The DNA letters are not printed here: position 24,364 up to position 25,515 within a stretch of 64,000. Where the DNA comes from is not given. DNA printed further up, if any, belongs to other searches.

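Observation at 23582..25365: Terminator-bounded tandem pair of secreted paralogs with no family I can recognise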

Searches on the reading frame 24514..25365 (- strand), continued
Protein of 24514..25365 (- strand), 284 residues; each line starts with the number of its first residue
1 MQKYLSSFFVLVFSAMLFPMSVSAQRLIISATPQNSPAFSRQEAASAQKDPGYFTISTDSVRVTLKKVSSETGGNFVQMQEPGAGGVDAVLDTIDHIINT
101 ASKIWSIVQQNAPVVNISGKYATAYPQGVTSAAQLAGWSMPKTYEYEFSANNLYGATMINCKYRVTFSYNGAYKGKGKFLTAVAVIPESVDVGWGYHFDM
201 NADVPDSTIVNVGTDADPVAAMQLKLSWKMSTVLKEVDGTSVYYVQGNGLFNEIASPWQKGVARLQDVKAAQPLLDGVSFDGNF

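Call 64: search_protein_families(library=pfam, proteins=[L007:5423-7870:+, L080:3365-5839:+, L084:3245-5857:+, L007:9785-10060:+, L088:6945-7811:+, L088:8804-9448:+, L005:2281-5997:+], max_evalue=0.1)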
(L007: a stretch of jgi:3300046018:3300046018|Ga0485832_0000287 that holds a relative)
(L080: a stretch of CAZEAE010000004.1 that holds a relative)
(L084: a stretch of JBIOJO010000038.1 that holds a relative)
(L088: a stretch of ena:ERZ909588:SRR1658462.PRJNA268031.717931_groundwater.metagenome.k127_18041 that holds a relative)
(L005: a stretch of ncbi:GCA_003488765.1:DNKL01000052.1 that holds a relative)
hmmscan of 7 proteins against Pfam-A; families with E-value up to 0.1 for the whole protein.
L007:5423-7870:+ (815 aa): 0 families

L080:3365-5839:+ (825 aa): 1 family
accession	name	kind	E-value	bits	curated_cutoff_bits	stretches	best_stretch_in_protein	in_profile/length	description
PF07690.21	MFS_1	-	6.1e-10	39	33.4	1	266-658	4-342/347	Major Facilitator Superfamily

L084:3245-5857:+ (871 aa): 0 families

L007:9785-10060:+ (91 aa): 0 families

L088:6945-7811:+ (288 aa): 6 families
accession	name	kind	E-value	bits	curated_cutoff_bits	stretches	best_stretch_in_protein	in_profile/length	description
PF00561.26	Abhydrolase_1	-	0.00053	20.2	25.8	0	130-176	67-120/245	alpha/beta hydrolase fold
PF01738.24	DLH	-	0.003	17.6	21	1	113-243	78-168/217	Dienelactone hydrolase family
PF12146.15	Hydrolase_4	-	0.016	15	27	1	108-241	58-173/239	Serine aminopeptidase, S33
PF05448.18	AXE1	-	0.018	14.2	21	0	118-163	162-207/321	Acetyl xylan esterase (AXE1)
PF00326.27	Peptidase_S9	-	0.052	13.5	22.6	1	112-248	44-174/213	Prolyl oligopeptidase family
PF07859.19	Abhydrolase_3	-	0.072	13.3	25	0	108-234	48-181/210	alpha/beta hydrolase fold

L088:8804-9448:+ (214 aa): 2 families
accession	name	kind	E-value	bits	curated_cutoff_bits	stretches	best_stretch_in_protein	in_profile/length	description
PF03167.25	UDG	-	0.00074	20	24.3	1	31-206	10-134/141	Uracil DNA glycosylase superfamily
PF09438.16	DUF2017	-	0.0068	17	25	1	96-178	54-130/179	Domain of unknown function (DUF2017)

L005:2281-5997:+ (1238 aa): 18 families
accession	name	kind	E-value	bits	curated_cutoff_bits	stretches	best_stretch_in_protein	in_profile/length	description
PF01855.24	POR_N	-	3.2e-78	263.1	27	1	18-247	3-230/231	Pyruvate flavodoxin/ferredoxin oxidoreductase, thiamine diP-bdg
PF01558.24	POR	-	2.4e-29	103.1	27.4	1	431-613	1-171/173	Pyruvate ferredoxin/flavodoxin oxidoreductase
PF10371.14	EKR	-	4e-21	75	27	1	637-681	11-55/55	Domain of unknown function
PF17147.9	PFOR_II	-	2.5e-11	44.2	27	1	269-351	1-81/102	Pyruvate:ferredoxin oxidoreductase core domain II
PF12838.12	Fer4_7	-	1e-09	39.1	27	1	692-759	2-49/52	4Fe-4S dicluster domain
PF13237.11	Fer4_10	-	1.8e-08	34.6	25.5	1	688-759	5-53/53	4Fe-4S dicluster domain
PF13183.11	Fer4_8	-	2.3e-08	34.9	27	1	690-759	3-65/68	4Fe-4S dicluster domain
PF00037.32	Fer4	-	1.7e-07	31.2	21.1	2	685-708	1-24/24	4Fe-4S binding domain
PF12837.12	Fer4_6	-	2.1e-07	31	25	2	685-707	2-24/24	4Fe-4S binding domain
PF14697.11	Fer4_21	-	1e-06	29.2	35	2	689-711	5-30/59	4Fe-4S dicluster domain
PF13484.11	Fer4_16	-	1.5e-06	29.3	30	1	692-759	2-64/66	4Fe-4S double cluster binding domain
PF12797.12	Fer4_2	-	2.1e-06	27.8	24.5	2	685-703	3-21/22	4Fe-4S binding domain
PF13534.11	Fer4_17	-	7.4e-06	26.9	22.2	1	692-760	2-58/61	4Fe-4S dicluster domain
PF13187.11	Fer4_9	-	8.3e-06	26.2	27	2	692-760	2-49/52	4Fe-4S dicluster domain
PF12800.12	Fer4_4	-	0.0021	18.7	24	1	746-759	2-15/17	4Fe-4S binding domain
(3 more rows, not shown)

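Call 65: find_related_loci(query=A1, collection=viral_contigs, flank=5000)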
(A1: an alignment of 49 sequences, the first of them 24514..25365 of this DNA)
Query A1 (284 aa) in viral_contigs; peptide patterns used: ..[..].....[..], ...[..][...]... (x = any residue, [..] = any of these).
53 stretches matched a pattern, but none encodes a relative of the query by tblastn (E <= 1e-3).

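Call 66: search_dna_similar(query=window:24514-25365:-, collection=plasmids, mode=protein, max_evalue=0.001)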
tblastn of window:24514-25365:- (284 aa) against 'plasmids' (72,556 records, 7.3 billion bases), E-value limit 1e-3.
No match.

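Call 67: search_dna_similar(query=window:24514-25365:-, collection=phages, mode=protein, max_evalue=0.001)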
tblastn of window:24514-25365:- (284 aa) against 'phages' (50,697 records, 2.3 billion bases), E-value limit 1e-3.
No match.

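Call 70: search_protein_families(library=padloc, proteins=[window:24514-25365:-], max_evalue=0.1)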
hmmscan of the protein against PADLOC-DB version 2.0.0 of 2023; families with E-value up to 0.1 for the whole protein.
window:24514-25365:- (284 aa): 0 families

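Call 71: search_protein_families(library=phrogs, proteins=[window:24514-25365:-], max_evalue=0.1)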
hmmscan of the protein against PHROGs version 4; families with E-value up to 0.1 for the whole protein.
window:24514-25365:- (284 aa): 0 families

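Call 73: find_encoding_contigs(protein=P0288, flank=8000, max_places=2)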
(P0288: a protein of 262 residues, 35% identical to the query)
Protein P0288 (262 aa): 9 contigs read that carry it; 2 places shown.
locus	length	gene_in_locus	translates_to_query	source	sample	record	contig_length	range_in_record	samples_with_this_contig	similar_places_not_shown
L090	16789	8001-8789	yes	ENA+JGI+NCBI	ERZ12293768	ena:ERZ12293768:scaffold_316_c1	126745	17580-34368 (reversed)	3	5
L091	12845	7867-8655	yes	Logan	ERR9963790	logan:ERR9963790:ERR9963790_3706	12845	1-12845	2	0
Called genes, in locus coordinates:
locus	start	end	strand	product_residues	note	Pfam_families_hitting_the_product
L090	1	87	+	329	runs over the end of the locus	PF03687:UPF0164 (faint), PF19572:PorV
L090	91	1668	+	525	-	-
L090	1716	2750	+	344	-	PF08240:ADH_N, PF00107:ADH_zinc_N, PF13602:ADH_zinc_N_2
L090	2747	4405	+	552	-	PF13231:PMT_2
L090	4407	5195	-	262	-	PF06271:RDD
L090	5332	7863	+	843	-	-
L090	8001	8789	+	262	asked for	-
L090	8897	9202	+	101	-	PF04365:BrnT_toxin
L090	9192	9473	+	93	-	PF12441:CopG_antitoxin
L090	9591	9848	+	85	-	-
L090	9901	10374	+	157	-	-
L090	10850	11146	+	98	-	-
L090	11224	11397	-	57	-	-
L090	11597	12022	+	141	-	PF00585:Thr_dehydrat_C (faint), PF13840:ACT_7 (faint), PF19571:ACT_8, PF01842:ACT, PF13291:ACT_4 (faint), PF22629:ACT_AHAS_ss (weak)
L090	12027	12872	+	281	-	PF13230:GATase_4, PF13522:GATase_6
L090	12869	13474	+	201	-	-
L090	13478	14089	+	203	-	PF13513:HEAT_EZ (faint), PF20168:PDS5 (faint), PF01602:Adaptin_N (faint), PF13646:HEAT_2 (weak), PF02985:HEAT (faint), PF12765:Cohesin_HEAT (faint), PF03130:HEAT_PBS (faint), PF13646:HEAT_2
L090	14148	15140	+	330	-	PF00493:MCM (weak), PF20030:bpMoxR, PF07726:AAA_3, PF07728:AAA_5, PF17863:AAA_lid_2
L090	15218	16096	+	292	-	PF01882:DUF58, PF13519:VWA_2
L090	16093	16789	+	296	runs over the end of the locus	-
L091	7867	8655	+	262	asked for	-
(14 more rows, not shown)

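Call 74: find_encoding_contigs(protein=P0227, flank=8000, max_places=1)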
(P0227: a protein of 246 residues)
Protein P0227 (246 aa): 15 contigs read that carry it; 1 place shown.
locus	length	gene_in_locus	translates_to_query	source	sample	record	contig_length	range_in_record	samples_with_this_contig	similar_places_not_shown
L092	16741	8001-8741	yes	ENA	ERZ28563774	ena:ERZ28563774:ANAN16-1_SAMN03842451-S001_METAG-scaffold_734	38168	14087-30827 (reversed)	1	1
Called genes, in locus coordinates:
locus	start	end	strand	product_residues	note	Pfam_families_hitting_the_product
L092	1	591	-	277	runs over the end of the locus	PF00669:Flagellin_N, PF00700:Flagellin_C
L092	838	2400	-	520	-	PF00515:TPR_1 (faint), PF07719:TPR_2 (faint), PF13181:TPR_8 (faint), PF13432:TPR_16 (faint)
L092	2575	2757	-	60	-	-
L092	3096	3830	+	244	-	PF04773:FecR (faint)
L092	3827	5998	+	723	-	-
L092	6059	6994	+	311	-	-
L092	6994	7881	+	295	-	PF01738:DLH (faint), PF00326:Peptidase_S9 (faint)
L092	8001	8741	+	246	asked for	-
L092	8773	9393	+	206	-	-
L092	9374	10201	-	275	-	PF13466:STAS_2 (weak), PF13690:CheX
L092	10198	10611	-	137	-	PF00072:Response_reg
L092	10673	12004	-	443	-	PF00884:Sulfatase (weak), PF01663:Phosphodiest, PF01676:Metalloenzyme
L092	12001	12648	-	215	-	PF09335:VTT_dom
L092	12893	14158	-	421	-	-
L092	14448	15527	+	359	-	-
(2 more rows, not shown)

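Call 83: list_cluster_members(proteins=[P0288, P0291, P0302, P0226, P0272, P0120, P0001, P0059, P0250, P0281])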
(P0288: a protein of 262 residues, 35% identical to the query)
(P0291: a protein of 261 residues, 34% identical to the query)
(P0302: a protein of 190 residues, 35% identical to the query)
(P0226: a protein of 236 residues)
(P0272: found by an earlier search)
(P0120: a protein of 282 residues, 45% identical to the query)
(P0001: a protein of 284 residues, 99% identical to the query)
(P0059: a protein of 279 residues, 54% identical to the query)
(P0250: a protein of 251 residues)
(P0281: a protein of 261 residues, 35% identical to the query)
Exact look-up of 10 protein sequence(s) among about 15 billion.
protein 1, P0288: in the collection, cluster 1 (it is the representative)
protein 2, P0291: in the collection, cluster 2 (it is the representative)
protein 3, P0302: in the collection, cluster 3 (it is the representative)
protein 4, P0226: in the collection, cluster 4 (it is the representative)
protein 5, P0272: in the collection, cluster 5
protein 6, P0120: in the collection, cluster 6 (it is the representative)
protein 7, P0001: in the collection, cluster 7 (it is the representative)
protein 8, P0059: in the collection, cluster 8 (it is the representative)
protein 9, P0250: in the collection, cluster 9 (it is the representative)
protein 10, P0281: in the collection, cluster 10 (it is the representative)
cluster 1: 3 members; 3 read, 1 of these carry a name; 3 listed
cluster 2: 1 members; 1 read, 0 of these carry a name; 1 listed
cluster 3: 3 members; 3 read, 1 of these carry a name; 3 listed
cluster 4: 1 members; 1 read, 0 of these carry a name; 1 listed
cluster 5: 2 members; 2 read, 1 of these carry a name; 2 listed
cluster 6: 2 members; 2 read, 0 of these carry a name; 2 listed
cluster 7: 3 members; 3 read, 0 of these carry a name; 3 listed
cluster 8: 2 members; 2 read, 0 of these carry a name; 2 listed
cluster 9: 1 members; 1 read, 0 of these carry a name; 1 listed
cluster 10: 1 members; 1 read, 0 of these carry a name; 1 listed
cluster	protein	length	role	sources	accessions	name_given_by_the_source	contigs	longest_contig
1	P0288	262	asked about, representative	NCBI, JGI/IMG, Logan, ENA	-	hypothetical protein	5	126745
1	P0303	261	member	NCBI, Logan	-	-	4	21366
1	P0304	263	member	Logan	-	-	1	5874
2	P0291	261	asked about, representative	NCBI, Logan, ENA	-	-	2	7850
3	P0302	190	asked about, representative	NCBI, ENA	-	-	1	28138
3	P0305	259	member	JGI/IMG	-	hypothetical protein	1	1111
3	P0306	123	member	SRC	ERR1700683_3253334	-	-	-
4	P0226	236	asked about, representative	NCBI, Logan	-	-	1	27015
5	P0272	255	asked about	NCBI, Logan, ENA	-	-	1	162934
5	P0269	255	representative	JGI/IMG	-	hypothetical protein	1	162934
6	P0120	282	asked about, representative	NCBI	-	-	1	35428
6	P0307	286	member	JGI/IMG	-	-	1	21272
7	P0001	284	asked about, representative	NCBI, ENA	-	-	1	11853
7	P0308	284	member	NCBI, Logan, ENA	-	-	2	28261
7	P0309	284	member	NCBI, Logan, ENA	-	-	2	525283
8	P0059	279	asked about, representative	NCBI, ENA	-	-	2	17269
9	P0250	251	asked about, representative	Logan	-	-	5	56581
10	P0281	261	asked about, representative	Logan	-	-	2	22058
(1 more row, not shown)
